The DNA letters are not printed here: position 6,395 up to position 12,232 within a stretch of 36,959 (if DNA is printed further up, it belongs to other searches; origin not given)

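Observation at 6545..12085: Stand-alone 1846-aa helicase-nuclease (DUF4011 / SF1 helicase / Vsr-like endonuclease / DUF3320) next to a tRNA: an Hhe-like defence candidate in an archaeon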

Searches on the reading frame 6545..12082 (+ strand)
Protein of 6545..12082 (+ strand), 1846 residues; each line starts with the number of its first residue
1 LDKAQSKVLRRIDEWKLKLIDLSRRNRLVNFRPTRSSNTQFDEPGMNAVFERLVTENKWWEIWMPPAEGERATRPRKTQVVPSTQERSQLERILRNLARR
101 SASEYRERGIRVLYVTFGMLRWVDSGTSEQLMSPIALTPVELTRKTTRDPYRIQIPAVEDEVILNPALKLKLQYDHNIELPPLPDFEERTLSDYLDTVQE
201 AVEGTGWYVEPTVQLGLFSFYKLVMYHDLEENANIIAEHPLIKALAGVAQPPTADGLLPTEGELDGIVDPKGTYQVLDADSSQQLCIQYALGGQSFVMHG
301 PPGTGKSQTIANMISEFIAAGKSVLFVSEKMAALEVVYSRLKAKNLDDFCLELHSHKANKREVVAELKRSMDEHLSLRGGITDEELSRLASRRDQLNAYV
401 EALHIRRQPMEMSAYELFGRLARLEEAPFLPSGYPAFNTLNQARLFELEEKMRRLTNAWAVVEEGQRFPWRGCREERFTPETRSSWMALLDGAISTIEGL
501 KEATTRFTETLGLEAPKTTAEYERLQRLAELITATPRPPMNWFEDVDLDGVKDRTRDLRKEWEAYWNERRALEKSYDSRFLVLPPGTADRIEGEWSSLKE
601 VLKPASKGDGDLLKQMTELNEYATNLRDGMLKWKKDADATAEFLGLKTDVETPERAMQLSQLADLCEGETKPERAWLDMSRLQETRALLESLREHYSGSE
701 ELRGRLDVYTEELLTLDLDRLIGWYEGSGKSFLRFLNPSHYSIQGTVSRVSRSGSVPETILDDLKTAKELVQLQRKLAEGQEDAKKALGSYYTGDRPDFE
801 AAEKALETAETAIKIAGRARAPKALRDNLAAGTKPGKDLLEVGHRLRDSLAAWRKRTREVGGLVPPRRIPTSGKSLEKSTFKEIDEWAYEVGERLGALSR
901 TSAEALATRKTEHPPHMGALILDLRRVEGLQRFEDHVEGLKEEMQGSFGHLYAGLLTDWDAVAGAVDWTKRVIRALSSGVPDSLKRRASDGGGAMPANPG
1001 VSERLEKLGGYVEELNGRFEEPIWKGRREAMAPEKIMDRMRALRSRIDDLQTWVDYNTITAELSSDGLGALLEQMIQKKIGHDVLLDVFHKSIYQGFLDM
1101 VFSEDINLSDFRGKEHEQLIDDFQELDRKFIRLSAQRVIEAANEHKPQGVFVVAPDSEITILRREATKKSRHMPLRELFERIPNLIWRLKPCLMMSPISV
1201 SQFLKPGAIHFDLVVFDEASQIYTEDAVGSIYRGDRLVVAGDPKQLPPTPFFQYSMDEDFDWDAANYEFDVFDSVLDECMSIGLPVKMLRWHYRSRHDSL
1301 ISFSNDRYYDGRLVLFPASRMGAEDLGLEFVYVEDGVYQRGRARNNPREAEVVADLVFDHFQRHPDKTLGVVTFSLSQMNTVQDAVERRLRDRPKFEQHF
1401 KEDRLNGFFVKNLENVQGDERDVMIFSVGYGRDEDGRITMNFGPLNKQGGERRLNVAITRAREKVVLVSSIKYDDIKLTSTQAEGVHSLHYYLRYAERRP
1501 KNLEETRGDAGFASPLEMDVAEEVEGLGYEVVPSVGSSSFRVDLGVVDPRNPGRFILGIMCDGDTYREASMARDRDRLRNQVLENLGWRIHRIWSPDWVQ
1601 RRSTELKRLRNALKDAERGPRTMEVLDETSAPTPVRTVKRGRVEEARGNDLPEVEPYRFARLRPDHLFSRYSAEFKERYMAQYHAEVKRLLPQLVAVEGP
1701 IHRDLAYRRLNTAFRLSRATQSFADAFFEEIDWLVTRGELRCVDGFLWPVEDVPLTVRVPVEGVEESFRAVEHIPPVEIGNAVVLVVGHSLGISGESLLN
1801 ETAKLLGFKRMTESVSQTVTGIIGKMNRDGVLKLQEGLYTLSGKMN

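Call 7: search_protein_families(library=pfam, proteins=[window:6545-12082:+], max_evalue=0.01)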
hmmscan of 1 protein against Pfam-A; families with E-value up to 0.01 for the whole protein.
window:6545-12082:+ (1846 aa): 10 families
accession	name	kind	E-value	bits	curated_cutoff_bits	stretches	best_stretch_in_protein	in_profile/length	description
PF18741.7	MTES_1575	-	4.5e-31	107.2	38.2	1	1517-1613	2-96/96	REase_MTES_1575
PF13195.11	DUF4011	-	3.6e-27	95.7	22.2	1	18-172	1-158/158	Protein of unknown function (DUF4011)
PF13087.12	AAA_12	-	1.4e-16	61.1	27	1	1274-1470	4-193/195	AAA domain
PF13086.12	AAA_11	-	7.2e-16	59.2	27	2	280-345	3-81/257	AAA domain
PF11784.13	DUF3320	-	1.9e-07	31.4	25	1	1681-1721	6-46/50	Protein of unknown function (DUF3320)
PF13604.12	AAA_30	-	5.1e-06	26.8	27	1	281-353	4-80/191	AAA domain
PF09848.15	SLFN-g3_helicase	-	2.1e-05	24.4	24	0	295-384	3-87/354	Schlafen group 3, DNA/RNA helicase domain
PF13245.12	AAA_19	-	2.3e-05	25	25.1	0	283-335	1-55/134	AAA domain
PF01443.25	Viral_helicase1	-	0.0058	16.9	21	0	297-324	2-22/228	Viral superfamily 1 RNA helicase core domain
PF05127.21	NAT10_TcmA_helicase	-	0.0077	16.6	22.7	0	298-352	2-56/176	RNA cytidine acetyltransferase NAT10/TcmA, helicase domain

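Call 8: search_protein_families(library=padloc, proteins=[window:6545-12082:+], max_evalue=0.01)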
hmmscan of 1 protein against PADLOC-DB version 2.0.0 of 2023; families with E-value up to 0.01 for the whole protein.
window:6545-12082:+ (1846 aa): 10 families
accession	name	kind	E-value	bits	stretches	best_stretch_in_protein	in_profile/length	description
PDLC05009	PDC-S37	-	0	1449.4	3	900-1838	624-1543/1550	-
PDLC02194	Hhe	-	2.3e-176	586.7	2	1050-1602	1217-1769/1911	-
PDLC03920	MkoA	-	7.3e-28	95.4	2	1210-1473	791-1078/1112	-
PDLC03924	MkoC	-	6.2e-22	75.5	2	1288-1472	772-945/1136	-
PDLC02895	DpdJ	-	1.1e-08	30.4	2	1401-1475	389-458/2112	DpdJ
PDLC03921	MkoA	-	2.3e-08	30.2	1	1210-1249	1296-1335/1607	-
PDLC04140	mad8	-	2.1e-06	25.5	1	297-387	31-124/314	mads_8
PDLC01734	typeIV_RecD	-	0.00044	16.6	0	1212-1248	436-475/763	RecD_0_IVD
PDLC05064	PDC-S68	-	0.0036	13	0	291-337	698-745/1273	-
PDLC05065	PDC-S68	-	0.0049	12.7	0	1210-1248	703-744/1221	-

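Call 9: search_protein_families(library=ncbifam, proteins=[window:6545-12082:+], max_evalue=0.01)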
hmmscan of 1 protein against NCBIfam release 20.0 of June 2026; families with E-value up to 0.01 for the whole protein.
window:6545-12082:+ (1846 aa): 8 families
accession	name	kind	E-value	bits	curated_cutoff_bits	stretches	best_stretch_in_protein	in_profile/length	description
NF058533.1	antiphage_ProA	equivalog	0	1380.2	1500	3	906-1810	985-1903/1903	anti-phage protein ProA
NF042953.1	Hhe_antiphage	equivalog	8.3e-265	882.1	2000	2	1020-1617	1089-1684/1797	DUF4011 domain-containing anti-phage protein Hhe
TIGR00376.1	TIGR00376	hypoth_equivalog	1.6e-29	102.8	348.9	3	1152-1314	308-454/639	IGHMBP2 family helicase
NF040671.1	PLuB_AAA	exception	5.1e-22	77.2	999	2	1207-1470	959-1231/1256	PLuB system helicase-like protein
TIGR01448.2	helicase_RecD2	equivalog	7.7e-05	21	500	1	273-325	311-363/713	SF1B family DNA helicase RecD2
TIGR01447.1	recD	equivalog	0.00035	19.3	310.15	0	281-319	151-189/597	exodeoxyribonuclease V subunit alpha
NF005931.1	PRK07952.1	equivalog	0.0015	18.2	357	1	283-339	89-147/246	replicative helicase loader DnaC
NF009043.0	PRK12377.1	subfamily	0.0024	17.5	389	1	288-350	96-162/248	ATP-binding protein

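Call 18: search_solved_structures(query=window:6545-12082:+, max_evalue=0.001)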
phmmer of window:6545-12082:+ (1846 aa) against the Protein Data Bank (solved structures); distinct sequences matched with E-value up to 0.001: 10.
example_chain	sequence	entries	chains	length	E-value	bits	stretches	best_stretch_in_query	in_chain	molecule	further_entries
4b3g_A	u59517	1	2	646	7.1e-08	33.6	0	279-341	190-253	DNA-BINDING PROTEIN SMUBP-2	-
4b3f_X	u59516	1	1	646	9.5e-08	33.1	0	279-341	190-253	DNA-BINDING PROTEIN SMUBP-2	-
5mzn_A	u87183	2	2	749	1.1e-07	32.9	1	1202-1466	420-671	Helicase SEN1,Helicase SEN1 | Helicase SEN1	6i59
8ram_O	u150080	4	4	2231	2.2e-06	28.6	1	1202-1466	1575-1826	Helicase SEN1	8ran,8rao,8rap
9g6k_LJ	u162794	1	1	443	0.00011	23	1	1511-1623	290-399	RAP domain-containing protein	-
9i05_Xi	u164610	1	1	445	0.00011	23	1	1511-1623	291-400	RAP domain-containing protein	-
5eax_A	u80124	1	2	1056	0.00012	22.8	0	1210-1249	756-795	DNA replication ATP-dependent helicase/nuclease DNA2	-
5eaw_A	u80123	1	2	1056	0.00012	22.8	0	1210-1249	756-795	DNA replication ATP-dependent helicase/nuclease DNA2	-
5ean_A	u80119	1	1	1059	0.00013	22.8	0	1210-1249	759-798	DNA replication ATP-dependent helicase/nuclease DNA2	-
8ftm_A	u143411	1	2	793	0.0003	21.5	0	1202-1464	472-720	5'-3' RNA helicase-like protein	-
